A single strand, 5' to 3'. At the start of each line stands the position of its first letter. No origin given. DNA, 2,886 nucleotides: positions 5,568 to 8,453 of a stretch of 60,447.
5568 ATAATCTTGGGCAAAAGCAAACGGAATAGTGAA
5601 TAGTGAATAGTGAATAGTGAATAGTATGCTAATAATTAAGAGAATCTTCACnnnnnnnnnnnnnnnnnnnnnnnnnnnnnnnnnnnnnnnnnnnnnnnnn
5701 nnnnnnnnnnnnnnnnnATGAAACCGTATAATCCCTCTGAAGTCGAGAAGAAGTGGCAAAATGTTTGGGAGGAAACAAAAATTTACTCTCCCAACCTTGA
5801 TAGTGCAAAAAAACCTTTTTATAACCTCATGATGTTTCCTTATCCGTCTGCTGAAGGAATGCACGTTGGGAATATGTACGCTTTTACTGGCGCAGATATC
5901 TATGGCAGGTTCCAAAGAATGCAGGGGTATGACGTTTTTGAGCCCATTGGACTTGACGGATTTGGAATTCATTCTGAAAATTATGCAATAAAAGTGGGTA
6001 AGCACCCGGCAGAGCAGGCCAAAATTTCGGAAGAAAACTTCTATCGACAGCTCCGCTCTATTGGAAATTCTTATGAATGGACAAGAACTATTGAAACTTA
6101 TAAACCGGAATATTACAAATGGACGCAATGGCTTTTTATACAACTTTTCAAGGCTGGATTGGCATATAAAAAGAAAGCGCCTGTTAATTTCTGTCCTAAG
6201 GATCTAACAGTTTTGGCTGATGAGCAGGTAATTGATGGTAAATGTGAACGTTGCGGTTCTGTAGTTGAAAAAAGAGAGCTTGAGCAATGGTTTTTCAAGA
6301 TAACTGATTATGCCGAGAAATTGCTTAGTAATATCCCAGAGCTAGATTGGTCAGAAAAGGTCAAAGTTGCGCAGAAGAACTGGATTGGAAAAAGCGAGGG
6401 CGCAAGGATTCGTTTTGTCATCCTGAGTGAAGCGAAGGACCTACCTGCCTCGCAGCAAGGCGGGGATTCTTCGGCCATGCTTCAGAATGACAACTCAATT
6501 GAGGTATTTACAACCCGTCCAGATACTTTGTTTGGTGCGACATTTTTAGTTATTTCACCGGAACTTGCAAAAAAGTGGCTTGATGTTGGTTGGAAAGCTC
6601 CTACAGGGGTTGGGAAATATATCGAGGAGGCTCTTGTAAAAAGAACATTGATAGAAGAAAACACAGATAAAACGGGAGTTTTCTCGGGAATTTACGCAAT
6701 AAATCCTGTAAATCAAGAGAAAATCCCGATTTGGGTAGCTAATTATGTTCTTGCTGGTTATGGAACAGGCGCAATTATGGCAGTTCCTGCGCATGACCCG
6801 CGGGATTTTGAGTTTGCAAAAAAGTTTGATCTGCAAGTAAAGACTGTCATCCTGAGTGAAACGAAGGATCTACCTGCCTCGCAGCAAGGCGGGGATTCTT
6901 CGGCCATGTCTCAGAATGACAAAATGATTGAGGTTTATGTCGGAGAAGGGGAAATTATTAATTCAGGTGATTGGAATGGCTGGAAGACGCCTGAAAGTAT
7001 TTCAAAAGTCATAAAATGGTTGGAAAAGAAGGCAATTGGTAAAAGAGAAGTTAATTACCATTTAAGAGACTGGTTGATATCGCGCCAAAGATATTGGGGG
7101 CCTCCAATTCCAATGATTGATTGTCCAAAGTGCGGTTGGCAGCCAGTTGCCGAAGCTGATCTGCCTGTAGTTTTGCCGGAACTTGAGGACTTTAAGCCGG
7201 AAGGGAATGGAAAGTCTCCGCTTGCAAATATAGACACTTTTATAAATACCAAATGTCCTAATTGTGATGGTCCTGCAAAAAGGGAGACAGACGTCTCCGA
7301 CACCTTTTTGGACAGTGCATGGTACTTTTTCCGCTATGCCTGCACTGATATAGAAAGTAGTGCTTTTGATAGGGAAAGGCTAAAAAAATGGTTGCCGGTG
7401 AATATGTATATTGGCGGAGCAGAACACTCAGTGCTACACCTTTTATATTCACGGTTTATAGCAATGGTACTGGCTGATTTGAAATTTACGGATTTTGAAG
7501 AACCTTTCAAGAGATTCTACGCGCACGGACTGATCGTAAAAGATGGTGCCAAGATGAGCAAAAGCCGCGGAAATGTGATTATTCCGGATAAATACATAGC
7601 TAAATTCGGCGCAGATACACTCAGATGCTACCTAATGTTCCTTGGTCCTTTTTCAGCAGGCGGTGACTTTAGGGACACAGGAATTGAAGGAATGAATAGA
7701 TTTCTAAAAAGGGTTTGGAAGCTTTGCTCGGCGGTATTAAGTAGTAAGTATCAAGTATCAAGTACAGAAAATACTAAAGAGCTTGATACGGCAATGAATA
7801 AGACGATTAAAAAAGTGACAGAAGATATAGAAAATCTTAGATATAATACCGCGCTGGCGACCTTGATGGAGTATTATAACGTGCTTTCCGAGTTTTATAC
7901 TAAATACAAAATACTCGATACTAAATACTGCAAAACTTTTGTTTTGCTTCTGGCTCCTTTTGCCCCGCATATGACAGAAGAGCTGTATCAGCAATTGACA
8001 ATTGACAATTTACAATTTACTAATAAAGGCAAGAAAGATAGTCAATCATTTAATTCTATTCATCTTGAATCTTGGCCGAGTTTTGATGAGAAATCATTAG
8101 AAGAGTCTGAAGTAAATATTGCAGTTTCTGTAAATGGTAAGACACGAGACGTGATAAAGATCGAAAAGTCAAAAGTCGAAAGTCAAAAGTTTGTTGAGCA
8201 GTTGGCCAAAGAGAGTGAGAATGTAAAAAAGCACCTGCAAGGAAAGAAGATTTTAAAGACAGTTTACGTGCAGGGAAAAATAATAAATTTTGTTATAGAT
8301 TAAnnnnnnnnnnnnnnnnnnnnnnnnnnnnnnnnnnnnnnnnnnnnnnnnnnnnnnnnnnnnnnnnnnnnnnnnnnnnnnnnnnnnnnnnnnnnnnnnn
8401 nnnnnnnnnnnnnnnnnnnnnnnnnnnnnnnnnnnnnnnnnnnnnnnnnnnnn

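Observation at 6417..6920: Two near-identical 75-bp palindromic elements inserted in frame into leuS (RPE-like behaviour)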

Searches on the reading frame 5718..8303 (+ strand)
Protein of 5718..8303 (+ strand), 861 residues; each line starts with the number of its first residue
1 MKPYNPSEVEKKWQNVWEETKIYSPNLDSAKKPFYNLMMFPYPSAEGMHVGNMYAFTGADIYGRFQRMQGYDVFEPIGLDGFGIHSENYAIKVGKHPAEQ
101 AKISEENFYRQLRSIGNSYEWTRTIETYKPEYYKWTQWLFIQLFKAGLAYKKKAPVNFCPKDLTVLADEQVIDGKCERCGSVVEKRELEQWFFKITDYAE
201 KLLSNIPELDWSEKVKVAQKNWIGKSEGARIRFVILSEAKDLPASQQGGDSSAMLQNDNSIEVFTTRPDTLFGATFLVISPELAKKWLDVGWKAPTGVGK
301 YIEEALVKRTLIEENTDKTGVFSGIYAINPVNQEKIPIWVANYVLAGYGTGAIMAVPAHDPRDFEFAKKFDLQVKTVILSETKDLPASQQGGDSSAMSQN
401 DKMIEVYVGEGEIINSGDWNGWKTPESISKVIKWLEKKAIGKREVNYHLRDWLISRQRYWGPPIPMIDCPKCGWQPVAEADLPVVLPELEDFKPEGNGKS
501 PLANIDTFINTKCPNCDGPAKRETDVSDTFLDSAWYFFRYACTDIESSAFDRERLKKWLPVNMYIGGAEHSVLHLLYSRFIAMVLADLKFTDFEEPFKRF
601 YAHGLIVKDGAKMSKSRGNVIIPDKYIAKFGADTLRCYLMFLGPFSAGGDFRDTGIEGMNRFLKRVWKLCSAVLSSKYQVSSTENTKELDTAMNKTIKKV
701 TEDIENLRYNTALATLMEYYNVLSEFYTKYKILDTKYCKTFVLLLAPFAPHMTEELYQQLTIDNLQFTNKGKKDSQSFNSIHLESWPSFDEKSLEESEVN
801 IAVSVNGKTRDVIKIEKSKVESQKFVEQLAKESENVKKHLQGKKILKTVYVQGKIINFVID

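Call 13: find_homologous_proteins(query=window:5718-8300:+, max_evalue=1e-50)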
Query window:5718-8300:+ (861 aa): 8000 proteins with E <= 1e-50 among 8000 candidates; the best 120 are listed.
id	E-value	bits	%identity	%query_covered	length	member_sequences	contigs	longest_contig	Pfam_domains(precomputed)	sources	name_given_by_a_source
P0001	0.0e+0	2008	100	100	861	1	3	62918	PF09334.18,PF08264.20,PF13603.13,PF00133.29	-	-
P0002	0.0e+0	1473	75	100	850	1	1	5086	PF09334.18,PF08264.20,PF13603.13,PF00133.29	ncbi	-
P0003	0.0e+0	1394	72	100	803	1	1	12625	PF09334.18,PF08264.20,PF13603.13,PF00133.29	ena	-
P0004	0.0e+0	1362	71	100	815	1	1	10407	PF09334.18,PF08264.20,PF13603.13,PF00133.29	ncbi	-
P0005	0.0e+0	1361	67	70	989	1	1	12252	PF09334.18,PF08264.20,PF13603.13,PF12697.14,PF00133.29,PF00561.27,PF06821.20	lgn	-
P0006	0.0e+0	1265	65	100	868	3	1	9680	PF09334.18,PF08264.20,PF13603.13,PF00133.29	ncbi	-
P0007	0.0e+0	1255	65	100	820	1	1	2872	PF09334.18,PF08264.20,PF13603.13,PF00133.29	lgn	-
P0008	0.0e+0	1244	65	99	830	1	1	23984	PF09334.18,PF08264.20,PF13603.13,PF00133.29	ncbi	-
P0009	0.0e+0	1241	63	100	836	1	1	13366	PF09334.18,PF08264.20,PF13603.13,PF00133.29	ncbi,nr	ncbi:MAG: leucine--tRNA ligase [Candidatus Levybacteria bacterium]|nr:leucine--tRNA ligase [Candidat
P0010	0.0e+0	1228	63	100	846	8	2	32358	PF09334.18,PF08264.20,PF13603.13,PF00133.29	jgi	-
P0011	0.0e+0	1225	62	100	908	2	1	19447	PF09334.18,PF08264.20,PF13603.13,PF00133.29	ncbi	ncbi:MAG: leucine--tRNA ligase [Patescibacteria group bacterium]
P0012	0.0e+0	1221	62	100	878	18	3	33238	PF09334.18,PF08264.20,PF13603.13,PF00133.29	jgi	-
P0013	0.0e+0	1191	61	99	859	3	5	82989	PF09334.18,PF08264.20,PF13603.13,PF00133.29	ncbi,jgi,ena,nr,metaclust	ncbi:MAG: leucine--tRNA ligase [Candidatus Levybacteria bacterium RIFCSPHIGHO2_01_FULL_38_26]|nr:MAG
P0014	0.0e+0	1190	-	-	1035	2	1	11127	PF09334.18,PF01406.26,PF08264.20,PF13603.13,PF00133.29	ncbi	-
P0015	0.0e+0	1184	63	99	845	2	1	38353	PF09334.18,PF08264.20,PF13603.13,PF00133.29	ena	-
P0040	0.0e+0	1139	60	100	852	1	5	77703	PF09334.18,PF08264.20,PF13603.13,PF00133.29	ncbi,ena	-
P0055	0.0e+0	1129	56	100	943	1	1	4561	PF09334.18,PF08264.20,PF13603.13,PF00133.29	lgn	-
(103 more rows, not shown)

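Call 23: find_encoding_contigs(protein=P0002, flank=3000, max_places=2)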
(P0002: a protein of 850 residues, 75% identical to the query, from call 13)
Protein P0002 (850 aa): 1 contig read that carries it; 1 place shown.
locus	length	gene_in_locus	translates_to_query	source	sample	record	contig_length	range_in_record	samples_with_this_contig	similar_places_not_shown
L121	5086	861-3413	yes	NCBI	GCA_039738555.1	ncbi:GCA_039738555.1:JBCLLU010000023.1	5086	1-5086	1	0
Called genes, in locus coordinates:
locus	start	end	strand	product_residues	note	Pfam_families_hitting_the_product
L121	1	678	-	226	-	?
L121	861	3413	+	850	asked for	PF00133:tRNA-synt_1, PF09334:tRNA-synt_1g, PF13603:tRNA-synt_1_2, PF00133:tRNA-synt_1, PF09334:tRNA-synt_1g, PF08264:Anticodon_1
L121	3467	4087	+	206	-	PF10531:SLBB, PF12836:HHH_3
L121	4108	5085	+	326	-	?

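Call 24: find_encoding_contigs(protein=P0003, flank=5000, max_places=2)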
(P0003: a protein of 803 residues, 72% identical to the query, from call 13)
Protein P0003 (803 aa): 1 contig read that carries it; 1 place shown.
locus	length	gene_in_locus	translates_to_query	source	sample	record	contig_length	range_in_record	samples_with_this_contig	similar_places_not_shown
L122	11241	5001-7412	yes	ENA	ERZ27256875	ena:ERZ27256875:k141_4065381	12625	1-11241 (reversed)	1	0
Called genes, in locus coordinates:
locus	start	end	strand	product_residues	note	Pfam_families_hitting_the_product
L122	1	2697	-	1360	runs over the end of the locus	?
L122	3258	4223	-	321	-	PF06030:WxLIP_PGBD (faint)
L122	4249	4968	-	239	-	-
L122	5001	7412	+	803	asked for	PF00133:tRNA-synt_1, PF09334:tRNA-synt_1g, PF13603:tRNA-synt_1_2, PF00133:tRNA-synt_1, PF09334:tRNA-synt_1g, PF08264:Anticodon_1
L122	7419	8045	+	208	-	PF10531:SLBB, PF06514:PsbU (faint), PF00633:HHH, PF12836:HHH_3, PF14520:HHH_5 (faint)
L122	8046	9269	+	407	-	PF03772:Competence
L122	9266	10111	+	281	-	PF00753:Lactamase_B (weak)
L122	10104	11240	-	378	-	?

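Call 41: find_encoding_contigs(protein=P0010, flank=10000, max_places=1)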
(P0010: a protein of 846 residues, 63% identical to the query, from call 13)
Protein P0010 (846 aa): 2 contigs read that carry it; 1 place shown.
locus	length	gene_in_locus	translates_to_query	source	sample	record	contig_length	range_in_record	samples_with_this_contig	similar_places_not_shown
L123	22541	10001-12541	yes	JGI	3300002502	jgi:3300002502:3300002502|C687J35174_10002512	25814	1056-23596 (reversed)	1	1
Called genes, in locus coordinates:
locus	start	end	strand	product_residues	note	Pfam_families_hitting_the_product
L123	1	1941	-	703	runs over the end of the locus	PF00515:TPR_1 (faint), PF07719:TPR_2 (faint), PF13371:TPR_9 (weak), PF13414:TPR_11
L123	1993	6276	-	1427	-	PF02899:Phage_int_SAM_1, PF13102:Phage_int_SAM_5 (faint), PF13495:Phage_int_SAM_4 (faint), PF02899:Phage_int_SAM_1, PF11962:Peptidase_G2 (weak)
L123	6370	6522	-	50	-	-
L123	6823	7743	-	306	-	-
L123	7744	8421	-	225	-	-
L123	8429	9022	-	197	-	-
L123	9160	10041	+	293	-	-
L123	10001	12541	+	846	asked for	PF00133:tRNA-synt_1, PF09334:tRNA-synt_1g, PF13603:tRNA-synt_1_2, PF00133:tRNA-synt_1, PF09334:tRNA-synt_1g, PF08264:Anticodon_1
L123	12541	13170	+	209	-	PF10531:SLBB, PF00633:HHH, PF12836:HHH_3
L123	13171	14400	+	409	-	PF03772:Competence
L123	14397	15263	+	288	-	PF00753:Lactamase_B (weak), PF12706:Lactamase_B_2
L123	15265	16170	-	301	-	PF00512:HisKA, PF02518:HATPase_c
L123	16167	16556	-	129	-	PF00072:Response_reg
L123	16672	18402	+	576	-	PF03485:Arg_tRNA_synt_N, PF00750:tRNA-synt_1d, PF05746:DALR_1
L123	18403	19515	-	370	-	PF04542:Sigma70_r2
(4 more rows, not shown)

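Call 42: find_encoding_contigs(protein=P0040, flank=10000, max_places=1)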
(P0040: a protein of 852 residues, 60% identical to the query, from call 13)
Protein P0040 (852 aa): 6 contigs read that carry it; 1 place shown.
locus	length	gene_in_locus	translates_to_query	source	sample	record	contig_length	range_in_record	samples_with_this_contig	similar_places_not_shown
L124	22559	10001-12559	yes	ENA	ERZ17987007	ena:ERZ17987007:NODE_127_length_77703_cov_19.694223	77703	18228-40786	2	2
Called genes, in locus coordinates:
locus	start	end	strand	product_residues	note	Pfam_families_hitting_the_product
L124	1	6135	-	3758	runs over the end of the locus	PF02899:Phage_int_SAM_1 (weak), PF13102:Phage_int_SAM_5 (faint), PF13495:Phage_int_SAM_4 (faint), PF02899:Phage_int_SAM_1 (weak)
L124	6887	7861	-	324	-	-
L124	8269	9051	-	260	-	-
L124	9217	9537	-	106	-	-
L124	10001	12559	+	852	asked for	PF00133:tRNA-synt_1, PF09334:tRNA-synt_1g, PF13603:tRNA-synt_1_2, PF00133:tRNA-synt_1, PF09334:tRNA-synt_1g, PF08264:Anticodon_1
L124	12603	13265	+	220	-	PF10531:SLBB, PF12836:HHH_3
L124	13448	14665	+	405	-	PF03772:Competence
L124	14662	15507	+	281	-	-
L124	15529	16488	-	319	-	-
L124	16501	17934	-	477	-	-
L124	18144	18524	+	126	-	PF00072:Response_reg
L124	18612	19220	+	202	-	-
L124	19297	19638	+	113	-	-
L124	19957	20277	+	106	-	-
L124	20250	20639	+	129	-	-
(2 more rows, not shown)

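Call 43: find_encoding_contigs(protein=P0011, flank=10000, max_places=1)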
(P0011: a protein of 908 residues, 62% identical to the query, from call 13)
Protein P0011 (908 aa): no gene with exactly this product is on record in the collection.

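Call 44: find_encoding_contigs(protein=P0055, flank=10000, max_places=1)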
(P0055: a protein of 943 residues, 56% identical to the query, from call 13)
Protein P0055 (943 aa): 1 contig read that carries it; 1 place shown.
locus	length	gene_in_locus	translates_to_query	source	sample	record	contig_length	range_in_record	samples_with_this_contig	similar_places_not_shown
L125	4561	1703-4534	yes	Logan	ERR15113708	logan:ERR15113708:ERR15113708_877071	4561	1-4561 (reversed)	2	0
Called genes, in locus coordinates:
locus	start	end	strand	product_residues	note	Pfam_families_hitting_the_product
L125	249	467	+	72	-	-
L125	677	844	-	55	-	-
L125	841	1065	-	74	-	-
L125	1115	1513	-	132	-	PF00550:PP-binding (faint)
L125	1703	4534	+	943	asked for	PF00133:tRNA-synt_1, PF09334:tRNA-synt_1g, PF13603:tRNA-synt_1_2, PF00133:tRNA-synt_1, PF09334:tRNA-synt_1g, PF08264:Anticodon_1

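Call 57: search_solved_structures(query=window:5718-8300:+, max_evalue=1e-50, show_alignments=2)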
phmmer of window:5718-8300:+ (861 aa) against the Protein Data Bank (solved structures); distinct sequences matched with E-value up to 1e-50: 17.
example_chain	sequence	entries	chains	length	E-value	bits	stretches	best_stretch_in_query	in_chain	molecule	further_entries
1h3n_A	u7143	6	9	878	1.4e-210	704.5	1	1-607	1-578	LEUCYL-TRNA SYNTHETASE | AMINOACYL-TRNA SYNTHETASE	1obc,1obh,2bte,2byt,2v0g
2v0c_A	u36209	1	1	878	2.5e-209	700.4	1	1-607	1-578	AMINOACYL-TRNA SYNTHETASE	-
6q89_A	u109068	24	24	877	2.4e-178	597.9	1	3-609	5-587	Leucine--tRNA ligase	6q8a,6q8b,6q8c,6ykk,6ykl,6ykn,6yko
7nty_A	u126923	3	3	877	1.2e-177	595.6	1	3-609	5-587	Leucine--tRNA ligase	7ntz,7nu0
7nu1_A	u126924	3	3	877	2e-177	594.9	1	3-609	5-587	Leucine--tRNA ligase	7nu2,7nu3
7nua_A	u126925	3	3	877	3.3e-177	594.1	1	3-609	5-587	Leucine--tRNA ligase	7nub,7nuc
9tjv_A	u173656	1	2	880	2e-174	584.9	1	3-610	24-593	Leucine--tRNA ligase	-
3zgz_A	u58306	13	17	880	7.5e-174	583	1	3-610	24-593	LEUCINE--TRNA LIGASE | LEUCYL-TRNA SYNTHETASE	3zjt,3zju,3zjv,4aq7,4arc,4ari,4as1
9twt_A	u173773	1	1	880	3.4e-173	580.9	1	3-610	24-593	Leucine--tRNA ligase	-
5omw_A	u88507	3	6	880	3.6e-173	580.8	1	3-610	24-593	Leucine--tRNA ligase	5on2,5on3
9twr_A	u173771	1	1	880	3.6e-173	580.8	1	3-610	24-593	Leucine--tRNA ligase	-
9tjw_A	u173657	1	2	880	5e-173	580.3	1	3-610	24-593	Leucine--tRNA ligase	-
9tws_A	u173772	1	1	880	5.1e-173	580.3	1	3-610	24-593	Leucine--tRNA ligase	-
9twv_A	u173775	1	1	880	8.7e-173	579.5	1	3-610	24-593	Leucine--tRNA ligase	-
9twu_A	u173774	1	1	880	1.6e-172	578.7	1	3-610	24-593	Leucine--tRNA ligase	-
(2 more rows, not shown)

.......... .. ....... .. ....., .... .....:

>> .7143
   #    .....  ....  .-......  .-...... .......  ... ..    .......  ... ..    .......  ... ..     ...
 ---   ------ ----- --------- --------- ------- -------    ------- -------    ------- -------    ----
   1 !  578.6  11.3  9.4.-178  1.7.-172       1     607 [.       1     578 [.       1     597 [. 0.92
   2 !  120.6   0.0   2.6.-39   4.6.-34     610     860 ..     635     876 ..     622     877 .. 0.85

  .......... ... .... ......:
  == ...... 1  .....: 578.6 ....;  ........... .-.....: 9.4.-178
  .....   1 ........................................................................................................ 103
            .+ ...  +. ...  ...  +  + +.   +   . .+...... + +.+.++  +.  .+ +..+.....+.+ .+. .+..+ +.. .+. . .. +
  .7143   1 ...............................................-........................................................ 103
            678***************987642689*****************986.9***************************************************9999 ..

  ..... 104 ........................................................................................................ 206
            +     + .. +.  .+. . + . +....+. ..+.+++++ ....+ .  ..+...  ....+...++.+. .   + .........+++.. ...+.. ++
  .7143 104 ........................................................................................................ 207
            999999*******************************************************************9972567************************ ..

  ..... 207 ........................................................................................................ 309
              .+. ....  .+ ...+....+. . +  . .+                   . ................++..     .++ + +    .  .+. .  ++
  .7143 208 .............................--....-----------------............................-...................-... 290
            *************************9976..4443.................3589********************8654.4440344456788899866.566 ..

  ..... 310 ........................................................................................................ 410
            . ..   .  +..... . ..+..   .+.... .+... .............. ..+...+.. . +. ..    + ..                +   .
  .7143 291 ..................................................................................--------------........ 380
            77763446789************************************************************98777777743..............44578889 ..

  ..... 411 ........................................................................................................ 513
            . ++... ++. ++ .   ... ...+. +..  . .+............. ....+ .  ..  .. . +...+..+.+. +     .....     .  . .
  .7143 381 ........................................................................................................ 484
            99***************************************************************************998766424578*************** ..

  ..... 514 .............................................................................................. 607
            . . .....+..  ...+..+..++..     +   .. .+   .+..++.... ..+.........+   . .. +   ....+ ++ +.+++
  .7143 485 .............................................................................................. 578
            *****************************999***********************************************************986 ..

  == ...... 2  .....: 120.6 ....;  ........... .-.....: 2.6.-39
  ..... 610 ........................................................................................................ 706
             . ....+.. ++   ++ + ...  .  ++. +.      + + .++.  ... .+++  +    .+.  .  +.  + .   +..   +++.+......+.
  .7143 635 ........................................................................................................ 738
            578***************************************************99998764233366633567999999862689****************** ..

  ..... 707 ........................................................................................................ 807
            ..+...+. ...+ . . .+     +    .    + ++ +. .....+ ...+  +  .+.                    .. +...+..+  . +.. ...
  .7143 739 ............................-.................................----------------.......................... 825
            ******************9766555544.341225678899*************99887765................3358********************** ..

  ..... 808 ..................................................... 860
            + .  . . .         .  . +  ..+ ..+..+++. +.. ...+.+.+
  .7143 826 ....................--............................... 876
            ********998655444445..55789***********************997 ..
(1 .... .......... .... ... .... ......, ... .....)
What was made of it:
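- T. thermophilus mapping (call 57).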
